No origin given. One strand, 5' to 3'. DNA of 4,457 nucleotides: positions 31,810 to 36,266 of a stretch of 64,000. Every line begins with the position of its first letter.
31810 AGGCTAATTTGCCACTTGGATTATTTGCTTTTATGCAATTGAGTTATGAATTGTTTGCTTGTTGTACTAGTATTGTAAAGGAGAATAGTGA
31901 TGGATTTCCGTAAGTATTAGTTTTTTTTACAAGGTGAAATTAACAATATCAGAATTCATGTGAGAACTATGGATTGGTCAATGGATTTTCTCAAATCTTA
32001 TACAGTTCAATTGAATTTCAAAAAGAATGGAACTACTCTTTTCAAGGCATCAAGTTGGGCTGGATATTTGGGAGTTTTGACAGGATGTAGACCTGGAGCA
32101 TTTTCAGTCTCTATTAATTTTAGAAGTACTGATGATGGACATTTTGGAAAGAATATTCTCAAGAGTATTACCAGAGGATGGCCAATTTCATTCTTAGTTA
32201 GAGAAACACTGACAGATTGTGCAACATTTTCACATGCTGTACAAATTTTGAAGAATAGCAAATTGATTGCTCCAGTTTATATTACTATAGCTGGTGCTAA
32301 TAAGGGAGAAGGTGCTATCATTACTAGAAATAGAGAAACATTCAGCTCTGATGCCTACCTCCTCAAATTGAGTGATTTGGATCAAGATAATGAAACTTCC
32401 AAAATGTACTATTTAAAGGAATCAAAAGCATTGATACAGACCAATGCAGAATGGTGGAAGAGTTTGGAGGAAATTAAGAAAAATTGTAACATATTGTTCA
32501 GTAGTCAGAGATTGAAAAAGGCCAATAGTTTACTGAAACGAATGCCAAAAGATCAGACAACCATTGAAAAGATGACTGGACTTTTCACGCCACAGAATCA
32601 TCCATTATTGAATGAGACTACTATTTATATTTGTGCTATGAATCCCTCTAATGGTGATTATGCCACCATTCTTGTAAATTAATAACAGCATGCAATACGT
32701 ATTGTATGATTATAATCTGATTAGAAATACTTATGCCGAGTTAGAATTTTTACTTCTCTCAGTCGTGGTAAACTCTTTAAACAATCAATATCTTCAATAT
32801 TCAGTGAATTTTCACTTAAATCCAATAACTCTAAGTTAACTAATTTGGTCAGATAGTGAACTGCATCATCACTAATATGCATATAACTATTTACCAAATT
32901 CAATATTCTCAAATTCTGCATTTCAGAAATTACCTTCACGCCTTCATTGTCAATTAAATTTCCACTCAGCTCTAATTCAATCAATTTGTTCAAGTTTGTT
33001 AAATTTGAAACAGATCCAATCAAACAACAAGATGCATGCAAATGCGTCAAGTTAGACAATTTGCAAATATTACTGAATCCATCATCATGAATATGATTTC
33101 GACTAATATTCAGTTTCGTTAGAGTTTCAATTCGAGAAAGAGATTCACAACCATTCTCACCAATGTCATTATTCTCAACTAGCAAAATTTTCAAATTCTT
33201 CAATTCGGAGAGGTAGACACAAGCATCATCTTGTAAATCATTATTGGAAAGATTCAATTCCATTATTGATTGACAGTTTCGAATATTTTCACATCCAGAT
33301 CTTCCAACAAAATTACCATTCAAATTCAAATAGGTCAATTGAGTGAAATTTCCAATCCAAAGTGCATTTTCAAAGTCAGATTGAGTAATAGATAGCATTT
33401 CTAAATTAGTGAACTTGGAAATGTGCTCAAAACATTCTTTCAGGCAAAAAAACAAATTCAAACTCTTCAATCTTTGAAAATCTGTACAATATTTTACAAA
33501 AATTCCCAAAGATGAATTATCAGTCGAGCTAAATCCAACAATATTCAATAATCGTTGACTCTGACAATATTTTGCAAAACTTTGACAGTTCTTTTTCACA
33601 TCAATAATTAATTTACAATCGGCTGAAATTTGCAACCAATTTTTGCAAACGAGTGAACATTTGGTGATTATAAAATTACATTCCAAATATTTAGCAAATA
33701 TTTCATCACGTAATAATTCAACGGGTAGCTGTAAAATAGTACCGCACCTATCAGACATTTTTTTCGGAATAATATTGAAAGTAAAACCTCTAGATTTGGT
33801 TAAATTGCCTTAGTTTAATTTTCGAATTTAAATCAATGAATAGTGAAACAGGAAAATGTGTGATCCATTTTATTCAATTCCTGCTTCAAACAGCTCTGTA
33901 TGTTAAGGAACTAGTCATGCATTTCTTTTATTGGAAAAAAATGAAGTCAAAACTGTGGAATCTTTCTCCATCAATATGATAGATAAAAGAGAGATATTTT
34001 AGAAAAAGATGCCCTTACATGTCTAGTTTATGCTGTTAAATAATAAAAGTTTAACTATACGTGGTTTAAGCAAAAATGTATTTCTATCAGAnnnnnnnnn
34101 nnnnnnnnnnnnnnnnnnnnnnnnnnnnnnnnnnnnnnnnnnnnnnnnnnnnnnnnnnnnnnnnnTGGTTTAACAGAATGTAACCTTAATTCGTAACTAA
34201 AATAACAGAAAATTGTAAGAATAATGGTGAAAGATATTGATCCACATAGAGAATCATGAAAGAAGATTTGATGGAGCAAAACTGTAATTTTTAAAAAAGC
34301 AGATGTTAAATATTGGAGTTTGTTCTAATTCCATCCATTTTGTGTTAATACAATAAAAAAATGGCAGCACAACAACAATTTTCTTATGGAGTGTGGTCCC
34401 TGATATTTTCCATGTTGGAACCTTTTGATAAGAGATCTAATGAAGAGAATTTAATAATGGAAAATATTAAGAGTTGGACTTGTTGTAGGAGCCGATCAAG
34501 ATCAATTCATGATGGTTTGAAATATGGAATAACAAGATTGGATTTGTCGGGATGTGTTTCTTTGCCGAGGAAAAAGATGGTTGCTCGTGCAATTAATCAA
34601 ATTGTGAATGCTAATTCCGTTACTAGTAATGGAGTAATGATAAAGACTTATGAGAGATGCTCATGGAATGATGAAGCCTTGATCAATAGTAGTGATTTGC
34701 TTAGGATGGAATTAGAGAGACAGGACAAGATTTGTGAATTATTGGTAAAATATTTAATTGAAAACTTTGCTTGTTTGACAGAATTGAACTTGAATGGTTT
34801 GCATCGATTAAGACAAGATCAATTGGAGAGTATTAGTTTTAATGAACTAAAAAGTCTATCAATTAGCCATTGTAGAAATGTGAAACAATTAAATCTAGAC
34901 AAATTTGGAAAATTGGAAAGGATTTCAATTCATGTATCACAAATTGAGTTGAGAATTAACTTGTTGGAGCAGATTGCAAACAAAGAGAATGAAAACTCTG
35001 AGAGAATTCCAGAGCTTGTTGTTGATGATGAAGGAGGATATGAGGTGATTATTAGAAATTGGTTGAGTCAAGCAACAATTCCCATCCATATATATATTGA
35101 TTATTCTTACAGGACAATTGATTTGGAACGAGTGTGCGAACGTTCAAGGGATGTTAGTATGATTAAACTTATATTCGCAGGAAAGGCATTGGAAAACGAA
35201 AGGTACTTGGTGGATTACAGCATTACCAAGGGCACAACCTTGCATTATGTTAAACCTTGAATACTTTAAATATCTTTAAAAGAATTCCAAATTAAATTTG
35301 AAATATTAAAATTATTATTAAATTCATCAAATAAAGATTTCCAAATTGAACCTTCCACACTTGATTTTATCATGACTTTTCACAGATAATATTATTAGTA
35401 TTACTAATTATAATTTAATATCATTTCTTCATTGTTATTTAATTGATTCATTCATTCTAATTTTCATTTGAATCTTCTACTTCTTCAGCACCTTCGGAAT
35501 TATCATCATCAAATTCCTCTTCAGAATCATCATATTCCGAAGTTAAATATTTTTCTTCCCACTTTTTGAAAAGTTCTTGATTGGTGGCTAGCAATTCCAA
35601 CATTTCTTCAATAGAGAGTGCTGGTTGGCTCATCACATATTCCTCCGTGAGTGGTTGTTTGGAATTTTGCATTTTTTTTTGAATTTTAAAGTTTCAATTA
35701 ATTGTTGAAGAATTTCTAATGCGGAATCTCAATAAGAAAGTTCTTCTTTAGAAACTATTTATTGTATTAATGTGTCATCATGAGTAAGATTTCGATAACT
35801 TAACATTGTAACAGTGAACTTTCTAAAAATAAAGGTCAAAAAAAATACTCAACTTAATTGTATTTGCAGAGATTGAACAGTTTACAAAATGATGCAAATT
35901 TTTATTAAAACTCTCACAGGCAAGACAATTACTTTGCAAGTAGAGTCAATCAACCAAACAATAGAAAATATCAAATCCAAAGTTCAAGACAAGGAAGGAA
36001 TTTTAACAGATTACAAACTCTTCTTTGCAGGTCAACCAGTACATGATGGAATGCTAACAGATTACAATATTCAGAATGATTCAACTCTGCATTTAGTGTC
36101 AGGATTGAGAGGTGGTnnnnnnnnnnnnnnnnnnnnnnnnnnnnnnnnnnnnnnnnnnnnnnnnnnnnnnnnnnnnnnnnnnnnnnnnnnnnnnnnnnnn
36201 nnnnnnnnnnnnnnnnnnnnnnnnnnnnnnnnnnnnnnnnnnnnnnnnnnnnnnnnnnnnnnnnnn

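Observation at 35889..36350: A di-ubiquitin-like gene with a free C-terminal Gly-Gly looks like a FAT10/ISG15-style modifier rather than polyubiquitin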

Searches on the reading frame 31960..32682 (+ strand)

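Call 20: search_protein_families(library=pfam, proteins=[window:31960-32682:+], max_evalue=0.001)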
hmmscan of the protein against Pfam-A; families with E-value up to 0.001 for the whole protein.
window:31960-32682:+ (240 aa): 1 family
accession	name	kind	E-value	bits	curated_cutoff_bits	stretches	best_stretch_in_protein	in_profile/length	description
PF03417.21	AAT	-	0.00056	20.1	23.2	0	71-210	68-186/225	Acyl-coenzyme A:6-aminopenicillanic acid acyl-transferase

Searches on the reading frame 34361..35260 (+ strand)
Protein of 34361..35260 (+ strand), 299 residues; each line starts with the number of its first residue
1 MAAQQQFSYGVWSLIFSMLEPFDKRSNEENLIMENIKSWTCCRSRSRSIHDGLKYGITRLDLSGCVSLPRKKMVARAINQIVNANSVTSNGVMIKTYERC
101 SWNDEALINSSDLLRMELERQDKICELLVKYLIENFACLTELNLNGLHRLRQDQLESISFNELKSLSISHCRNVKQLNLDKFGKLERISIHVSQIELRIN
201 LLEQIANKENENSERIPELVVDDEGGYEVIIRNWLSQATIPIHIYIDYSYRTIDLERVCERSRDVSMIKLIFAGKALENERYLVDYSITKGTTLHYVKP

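Call 5: search_protein_families(library=pfam, proteins=[window:34361-35260:+], max_evalue=0.01)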
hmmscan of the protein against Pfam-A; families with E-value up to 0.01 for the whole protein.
window:34361-35260:+ (299 aa): 2 families
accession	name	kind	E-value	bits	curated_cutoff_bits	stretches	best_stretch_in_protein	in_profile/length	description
PF00240.29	ubiquitin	-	2.1e-06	27.8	25.4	1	259-297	30-68/72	Ubiquitin family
PF11976.14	Rad60-SLD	-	0.0099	16.1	23.8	0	264-295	37-69/72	Ubiquitin-2 like Rad60 SUMO-like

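Call 24: find_homologous_proteins(query=window:34361-35257:+, max_evalue=0.001)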
Query window:34361-35257:+ (299 aa): 1 proteins with E <= 0.001 among 602 candidates.
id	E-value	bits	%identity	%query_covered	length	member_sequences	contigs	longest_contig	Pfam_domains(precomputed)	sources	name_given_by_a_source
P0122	1.2e-193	660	100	100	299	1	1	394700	PF00240.30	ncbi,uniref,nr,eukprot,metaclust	ncbi:predicted protein [Naegleria gruberi]|uniref:Predicted protein n=1 Tax=Naegleria gruberi TaxID=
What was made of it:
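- Tried and rejected: The upstream neighbour (299 aa) has no homologue at all (call 24).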

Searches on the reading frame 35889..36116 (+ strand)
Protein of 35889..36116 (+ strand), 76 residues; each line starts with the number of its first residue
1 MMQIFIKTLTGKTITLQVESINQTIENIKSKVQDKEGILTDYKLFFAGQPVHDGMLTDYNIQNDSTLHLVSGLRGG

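Call 5: search_protein_families(library=pfam, proteins=[window:35889-36116:+], max_evalue=0.01)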
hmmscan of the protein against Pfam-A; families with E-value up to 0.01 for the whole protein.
seq(76 aa): 3 families
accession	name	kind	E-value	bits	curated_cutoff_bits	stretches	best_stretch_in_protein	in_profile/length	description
PF00240.29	ubiquitin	-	7.3e-14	51.7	25.4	1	4-70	1-68/72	Ubiquitin family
PF11976.14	Rad60-SLD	-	8.3e-06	26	23.8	1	2-70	1-71/72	Ubiquitin-2 like Rad60 SUMO-like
PF00490.27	ALAD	-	0.0027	17.3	24.6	1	7-70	81-143/317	Delta-aminolevulinic acid dehydratase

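Call 9: search_solved_structures(query=window:35889-36116:+, max_evalue=0.00001)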
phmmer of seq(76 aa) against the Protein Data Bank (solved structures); distinct sequences matched with E-value up to 0.00001: 309 (the best 60 are shown).
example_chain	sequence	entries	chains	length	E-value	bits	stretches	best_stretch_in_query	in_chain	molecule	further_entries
8q7r_U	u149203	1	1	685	3.1e-226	726.1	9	2-76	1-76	Ubiquitin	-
8pql_U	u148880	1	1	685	6e-226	725.1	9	2-76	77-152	Ubiquitin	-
8pql_E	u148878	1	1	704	8.4e-226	724.7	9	2-76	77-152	Polyubiquitin-C,Nucleotide exchange factor SIL1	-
7yui_A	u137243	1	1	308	3.1e-102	334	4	2-76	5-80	Polyubiquitin-C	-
5b83_A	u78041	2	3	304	4.7e-102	333.4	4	2-76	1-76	tetra ubiquitin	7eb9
5h07_A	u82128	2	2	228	6.5e-77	253.9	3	2-76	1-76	Polyubiquitin-C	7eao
5vix_A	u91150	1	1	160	4.1e-54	181.8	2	2-76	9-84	Polyubiquitin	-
2zvn_A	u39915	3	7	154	1.6e-51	173.6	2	2-76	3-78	UBC protein | Ubiquitin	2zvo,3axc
7tv4_C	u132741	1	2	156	1.7e-51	173.5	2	2-76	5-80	Polyubiquitin-C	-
4zqs_A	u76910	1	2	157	1.7e-51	173.5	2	2-76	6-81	ubiquitin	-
4ksl_D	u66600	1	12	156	2.1e-51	173.3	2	2-76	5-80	Polyubiquitin-C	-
6n5m_A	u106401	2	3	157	2.2e-51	173.2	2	2-76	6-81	Polyubiquitin-C | Ubiquitin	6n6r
2w9n_A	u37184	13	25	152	2.5e-51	173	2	2-76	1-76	UBIQUITIN | Polyubiquitin-C | Polyubiquitin-B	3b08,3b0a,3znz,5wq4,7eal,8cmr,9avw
3u30_A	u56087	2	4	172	3e-51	172.7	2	2-76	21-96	linear di-ubiquitin | Di-Ubiquitin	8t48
6kbe_G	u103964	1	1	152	6.7e-51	171.7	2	2-76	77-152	Polyubiquitin-C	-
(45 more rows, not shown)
